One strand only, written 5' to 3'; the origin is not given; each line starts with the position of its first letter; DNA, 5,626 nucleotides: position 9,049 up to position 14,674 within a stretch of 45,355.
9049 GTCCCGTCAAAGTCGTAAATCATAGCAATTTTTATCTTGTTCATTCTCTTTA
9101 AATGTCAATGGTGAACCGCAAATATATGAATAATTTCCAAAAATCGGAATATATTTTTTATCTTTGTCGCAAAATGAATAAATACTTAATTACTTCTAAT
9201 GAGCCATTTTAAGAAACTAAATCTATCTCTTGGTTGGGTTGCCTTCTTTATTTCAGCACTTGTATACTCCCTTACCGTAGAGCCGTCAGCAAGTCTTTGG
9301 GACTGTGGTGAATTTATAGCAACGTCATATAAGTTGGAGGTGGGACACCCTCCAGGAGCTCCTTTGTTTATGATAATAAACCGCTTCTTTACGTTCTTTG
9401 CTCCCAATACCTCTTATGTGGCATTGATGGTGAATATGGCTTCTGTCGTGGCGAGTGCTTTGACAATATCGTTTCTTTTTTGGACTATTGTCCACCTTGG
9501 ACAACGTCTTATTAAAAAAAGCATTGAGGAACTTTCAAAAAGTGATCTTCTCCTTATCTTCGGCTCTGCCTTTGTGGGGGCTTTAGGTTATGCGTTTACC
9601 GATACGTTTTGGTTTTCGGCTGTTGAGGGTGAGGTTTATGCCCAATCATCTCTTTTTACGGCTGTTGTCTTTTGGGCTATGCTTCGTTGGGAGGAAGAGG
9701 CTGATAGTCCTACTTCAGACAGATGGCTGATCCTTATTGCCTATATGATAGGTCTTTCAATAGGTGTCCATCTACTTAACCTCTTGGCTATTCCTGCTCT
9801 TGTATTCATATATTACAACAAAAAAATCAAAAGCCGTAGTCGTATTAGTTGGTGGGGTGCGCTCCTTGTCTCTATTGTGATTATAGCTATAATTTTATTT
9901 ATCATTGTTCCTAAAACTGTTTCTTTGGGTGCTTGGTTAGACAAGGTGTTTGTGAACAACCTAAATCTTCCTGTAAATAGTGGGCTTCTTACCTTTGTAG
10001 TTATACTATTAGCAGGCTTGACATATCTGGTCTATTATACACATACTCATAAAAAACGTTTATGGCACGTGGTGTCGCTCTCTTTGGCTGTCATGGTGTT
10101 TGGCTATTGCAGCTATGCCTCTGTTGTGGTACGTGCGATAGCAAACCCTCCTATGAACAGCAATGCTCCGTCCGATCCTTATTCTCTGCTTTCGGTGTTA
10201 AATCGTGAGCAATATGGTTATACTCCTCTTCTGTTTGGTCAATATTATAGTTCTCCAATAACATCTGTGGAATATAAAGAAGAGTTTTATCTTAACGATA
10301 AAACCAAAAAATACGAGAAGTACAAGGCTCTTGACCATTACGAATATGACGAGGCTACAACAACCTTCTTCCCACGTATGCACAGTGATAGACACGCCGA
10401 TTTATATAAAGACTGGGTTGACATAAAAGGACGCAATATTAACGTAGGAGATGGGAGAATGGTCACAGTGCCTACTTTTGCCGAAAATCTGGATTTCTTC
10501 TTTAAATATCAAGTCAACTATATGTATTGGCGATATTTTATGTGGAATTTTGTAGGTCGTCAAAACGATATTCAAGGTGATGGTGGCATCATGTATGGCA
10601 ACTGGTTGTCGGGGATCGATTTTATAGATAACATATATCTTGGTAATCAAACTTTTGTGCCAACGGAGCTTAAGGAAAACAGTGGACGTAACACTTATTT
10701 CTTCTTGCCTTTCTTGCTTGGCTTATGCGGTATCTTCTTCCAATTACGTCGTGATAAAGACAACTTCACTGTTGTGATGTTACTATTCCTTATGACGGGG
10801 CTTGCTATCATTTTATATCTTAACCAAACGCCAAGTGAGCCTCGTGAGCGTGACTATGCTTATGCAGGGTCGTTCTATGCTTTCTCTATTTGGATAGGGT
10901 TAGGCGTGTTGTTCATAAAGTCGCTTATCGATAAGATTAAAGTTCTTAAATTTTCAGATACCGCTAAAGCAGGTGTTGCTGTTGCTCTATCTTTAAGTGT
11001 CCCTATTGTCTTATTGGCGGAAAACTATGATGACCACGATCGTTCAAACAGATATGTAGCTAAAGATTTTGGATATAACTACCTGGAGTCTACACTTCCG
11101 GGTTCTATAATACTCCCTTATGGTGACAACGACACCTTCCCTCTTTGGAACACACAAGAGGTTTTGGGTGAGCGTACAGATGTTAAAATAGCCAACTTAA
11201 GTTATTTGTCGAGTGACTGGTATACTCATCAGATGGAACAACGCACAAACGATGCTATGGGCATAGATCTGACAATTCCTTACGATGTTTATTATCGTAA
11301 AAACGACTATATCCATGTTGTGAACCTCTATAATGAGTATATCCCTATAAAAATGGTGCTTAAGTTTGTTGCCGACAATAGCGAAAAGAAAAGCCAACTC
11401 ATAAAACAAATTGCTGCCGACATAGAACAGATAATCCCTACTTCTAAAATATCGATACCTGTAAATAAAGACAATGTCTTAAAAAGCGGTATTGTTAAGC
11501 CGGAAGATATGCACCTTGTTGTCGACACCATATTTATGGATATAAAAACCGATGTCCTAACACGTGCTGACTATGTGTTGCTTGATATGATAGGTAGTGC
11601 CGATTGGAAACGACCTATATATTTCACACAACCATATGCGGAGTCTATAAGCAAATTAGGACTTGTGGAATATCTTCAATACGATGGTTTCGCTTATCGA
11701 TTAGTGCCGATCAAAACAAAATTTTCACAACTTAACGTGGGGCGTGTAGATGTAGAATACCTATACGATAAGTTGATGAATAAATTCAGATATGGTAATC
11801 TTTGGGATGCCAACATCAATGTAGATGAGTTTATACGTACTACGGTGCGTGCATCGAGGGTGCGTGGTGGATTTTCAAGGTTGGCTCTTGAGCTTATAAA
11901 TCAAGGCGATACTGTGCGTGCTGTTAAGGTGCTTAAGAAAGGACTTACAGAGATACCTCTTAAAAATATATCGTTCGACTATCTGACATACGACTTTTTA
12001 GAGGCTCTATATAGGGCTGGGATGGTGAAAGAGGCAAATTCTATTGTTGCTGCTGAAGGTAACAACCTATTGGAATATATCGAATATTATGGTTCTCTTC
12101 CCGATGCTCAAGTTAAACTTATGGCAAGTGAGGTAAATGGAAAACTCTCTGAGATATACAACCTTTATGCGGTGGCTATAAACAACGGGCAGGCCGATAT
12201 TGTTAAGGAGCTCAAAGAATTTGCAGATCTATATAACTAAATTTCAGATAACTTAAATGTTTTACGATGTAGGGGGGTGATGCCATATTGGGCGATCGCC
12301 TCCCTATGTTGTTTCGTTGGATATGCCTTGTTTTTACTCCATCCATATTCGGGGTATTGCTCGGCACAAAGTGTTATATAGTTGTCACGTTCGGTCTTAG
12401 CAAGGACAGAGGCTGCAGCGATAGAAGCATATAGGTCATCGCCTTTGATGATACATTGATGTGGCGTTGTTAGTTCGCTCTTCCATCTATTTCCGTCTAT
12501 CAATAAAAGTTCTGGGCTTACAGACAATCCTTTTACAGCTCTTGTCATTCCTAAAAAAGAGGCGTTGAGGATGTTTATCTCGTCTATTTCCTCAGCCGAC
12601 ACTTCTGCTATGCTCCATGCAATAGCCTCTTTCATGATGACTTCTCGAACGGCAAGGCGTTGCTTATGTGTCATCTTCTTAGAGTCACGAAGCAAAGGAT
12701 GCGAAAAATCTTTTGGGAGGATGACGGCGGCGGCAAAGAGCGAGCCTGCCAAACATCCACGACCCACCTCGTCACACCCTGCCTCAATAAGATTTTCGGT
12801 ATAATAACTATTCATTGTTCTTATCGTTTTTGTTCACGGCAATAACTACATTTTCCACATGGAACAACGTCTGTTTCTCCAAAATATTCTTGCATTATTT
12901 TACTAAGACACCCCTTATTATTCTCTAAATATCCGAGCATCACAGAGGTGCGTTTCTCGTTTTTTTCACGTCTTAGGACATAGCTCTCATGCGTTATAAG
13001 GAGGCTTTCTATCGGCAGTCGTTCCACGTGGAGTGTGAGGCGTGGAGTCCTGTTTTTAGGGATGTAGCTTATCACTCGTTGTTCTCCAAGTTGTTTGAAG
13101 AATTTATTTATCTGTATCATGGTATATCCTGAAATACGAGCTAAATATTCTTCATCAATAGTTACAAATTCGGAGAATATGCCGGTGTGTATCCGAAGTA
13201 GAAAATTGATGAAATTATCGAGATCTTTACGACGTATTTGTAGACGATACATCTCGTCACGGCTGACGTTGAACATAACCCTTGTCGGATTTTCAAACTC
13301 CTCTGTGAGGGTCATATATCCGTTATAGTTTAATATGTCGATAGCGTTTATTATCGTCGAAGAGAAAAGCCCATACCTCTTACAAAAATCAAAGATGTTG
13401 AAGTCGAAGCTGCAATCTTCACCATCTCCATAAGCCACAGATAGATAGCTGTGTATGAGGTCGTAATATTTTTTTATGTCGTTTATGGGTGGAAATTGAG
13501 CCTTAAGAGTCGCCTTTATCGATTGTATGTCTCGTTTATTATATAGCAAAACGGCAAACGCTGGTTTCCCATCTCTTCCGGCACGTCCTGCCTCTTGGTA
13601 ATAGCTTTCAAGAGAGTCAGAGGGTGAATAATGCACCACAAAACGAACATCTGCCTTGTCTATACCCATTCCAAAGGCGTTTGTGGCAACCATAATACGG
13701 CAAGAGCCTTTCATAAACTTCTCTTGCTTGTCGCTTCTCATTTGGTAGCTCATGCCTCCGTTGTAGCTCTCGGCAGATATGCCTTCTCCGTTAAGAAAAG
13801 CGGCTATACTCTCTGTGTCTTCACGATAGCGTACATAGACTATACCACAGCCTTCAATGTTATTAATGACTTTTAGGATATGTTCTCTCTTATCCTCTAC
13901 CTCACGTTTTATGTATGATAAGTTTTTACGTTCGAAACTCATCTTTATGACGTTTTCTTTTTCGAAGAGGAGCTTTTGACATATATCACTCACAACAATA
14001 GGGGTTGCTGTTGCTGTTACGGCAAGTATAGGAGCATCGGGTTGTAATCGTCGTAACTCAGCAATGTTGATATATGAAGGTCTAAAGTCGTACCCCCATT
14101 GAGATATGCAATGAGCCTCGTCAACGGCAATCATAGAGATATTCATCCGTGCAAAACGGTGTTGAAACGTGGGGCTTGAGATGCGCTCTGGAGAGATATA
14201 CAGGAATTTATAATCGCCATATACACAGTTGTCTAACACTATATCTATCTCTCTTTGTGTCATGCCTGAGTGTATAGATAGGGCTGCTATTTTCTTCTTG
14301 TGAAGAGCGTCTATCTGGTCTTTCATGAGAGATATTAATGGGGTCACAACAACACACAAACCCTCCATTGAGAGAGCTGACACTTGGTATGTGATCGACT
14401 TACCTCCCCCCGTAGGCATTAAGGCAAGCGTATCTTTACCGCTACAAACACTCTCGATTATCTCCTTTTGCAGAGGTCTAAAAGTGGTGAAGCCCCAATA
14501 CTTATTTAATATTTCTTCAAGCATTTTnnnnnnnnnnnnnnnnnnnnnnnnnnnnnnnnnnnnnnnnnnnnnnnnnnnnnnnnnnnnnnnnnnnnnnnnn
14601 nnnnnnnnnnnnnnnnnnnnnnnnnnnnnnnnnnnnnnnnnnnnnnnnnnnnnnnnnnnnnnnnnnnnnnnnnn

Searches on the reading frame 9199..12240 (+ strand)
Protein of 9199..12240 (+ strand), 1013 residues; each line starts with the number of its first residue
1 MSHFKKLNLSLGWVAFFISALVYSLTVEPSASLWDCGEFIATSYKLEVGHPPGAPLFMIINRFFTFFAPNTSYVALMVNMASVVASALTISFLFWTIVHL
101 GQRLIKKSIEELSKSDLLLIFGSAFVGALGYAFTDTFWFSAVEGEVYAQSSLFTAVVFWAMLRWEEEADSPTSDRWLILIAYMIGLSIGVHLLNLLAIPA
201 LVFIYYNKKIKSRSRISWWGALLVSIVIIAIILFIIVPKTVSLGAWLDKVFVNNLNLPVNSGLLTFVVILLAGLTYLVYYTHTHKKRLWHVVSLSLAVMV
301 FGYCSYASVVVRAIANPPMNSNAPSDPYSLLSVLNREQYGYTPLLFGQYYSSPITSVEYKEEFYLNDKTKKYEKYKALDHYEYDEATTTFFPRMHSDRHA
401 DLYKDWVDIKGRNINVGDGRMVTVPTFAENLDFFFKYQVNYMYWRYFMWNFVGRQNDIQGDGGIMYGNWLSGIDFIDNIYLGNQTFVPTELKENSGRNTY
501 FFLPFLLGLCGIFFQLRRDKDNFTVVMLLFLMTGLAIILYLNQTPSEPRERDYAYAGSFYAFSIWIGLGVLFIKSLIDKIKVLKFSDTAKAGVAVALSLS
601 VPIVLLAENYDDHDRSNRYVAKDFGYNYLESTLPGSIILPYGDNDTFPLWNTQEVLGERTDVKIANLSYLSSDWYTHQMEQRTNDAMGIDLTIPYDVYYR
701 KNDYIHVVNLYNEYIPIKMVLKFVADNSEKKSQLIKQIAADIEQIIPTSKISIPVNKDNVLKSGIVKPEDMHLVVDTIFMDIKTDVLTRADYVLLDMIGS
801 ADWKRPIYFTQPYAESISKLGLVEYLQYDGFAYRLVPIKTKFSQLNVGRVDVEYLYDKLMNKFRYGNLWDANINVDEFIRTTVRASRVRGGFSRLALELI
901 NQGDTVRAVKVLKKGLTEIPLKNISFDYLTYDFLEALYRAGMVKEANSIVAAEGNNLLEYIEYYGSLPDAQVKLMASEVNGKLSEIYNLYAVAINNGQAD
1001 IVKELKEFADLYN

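Call 9: search_protein_families(library=pfam, proteins=[window:9199-12240:+], max_evalue=0.00001)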
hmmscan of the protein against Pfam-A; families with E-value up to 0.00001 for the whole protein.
window:9199-12240:+ (1013 aa): 1 family
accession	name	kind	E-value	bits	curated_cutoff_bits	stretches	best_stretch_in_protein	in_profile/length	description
PF11028.14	TMEM260-like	-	1.4e-74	250.2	24.2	1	35-212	1-177/179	Protein O-mannosyl-transferase TMEM260-like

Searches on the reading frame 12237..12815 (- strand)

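Call 9: search_protein_families(library=pfam, proteins=[window:12237-12815:-], max_evalue=0.00001)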
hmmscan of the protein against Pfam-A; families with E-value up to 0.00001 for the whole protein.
window:12237-12815:- (192 aa): 1 family
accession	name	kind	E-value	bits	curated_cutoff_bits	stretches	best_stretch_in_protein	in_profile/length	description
PF01351.25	RNase_HII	-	1.6e-38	133.1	25.8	1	12-188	1-197/199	Ribonuclease HII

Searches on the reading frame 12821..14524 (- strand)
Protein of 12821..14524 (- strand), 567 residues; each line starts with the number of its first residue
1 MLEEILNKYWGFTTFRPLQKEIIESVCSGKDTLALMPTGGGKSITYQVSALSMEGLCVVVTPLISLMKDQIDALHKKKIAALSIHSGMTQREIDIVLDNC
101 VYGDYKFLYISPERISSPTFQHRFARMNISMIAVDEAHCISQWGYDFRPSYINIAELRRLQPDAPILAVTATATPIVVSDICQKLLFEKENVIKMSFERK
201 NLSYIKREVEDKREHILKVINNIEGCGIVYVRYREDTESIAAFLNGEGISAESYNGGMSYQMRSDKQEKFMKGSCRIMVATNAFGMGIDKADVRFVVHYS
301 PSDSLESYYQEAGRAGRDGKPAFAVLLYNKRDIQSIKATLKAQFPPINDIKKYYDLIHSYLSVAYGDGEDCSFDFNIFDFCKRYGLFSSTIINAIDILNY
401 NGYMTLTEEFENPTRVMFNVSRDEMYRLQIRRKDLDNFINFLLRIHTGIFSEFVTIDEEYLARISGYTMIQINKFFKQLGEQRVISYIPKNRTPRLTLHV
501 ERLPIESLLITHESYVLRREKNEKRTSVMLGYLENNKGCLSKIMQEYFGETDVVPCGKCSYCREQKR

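Call 9: search_protein_families(library=pfam, proteins=[window:12821-14524:-], max_evalue=0.00001)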
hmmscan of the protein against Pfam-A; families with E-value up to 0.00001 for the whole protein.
window:12821-14524:- (567 aa): 4 families
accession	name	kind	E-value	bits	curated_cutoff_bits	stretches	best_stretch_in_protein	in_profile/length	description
PF00271.37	Helicase_C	-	3.5e-25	88.8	23.5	1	212-319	2-110/110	Helicase conserved C-terminal domain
PF00270.35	DEAD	-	1.5e-24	87.1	26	1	16-174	1-161/167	DEAD/DEAH box helicase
PF16124.10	RecQ_Zn_bind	-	4.5e-09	37.3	25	1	518-563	20-66/66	RecQ zinc-binding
PF04851.21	ResIII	-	3e-06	27.7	22.5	1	14-172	3-161/164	Type III restriction enzyme, res subunit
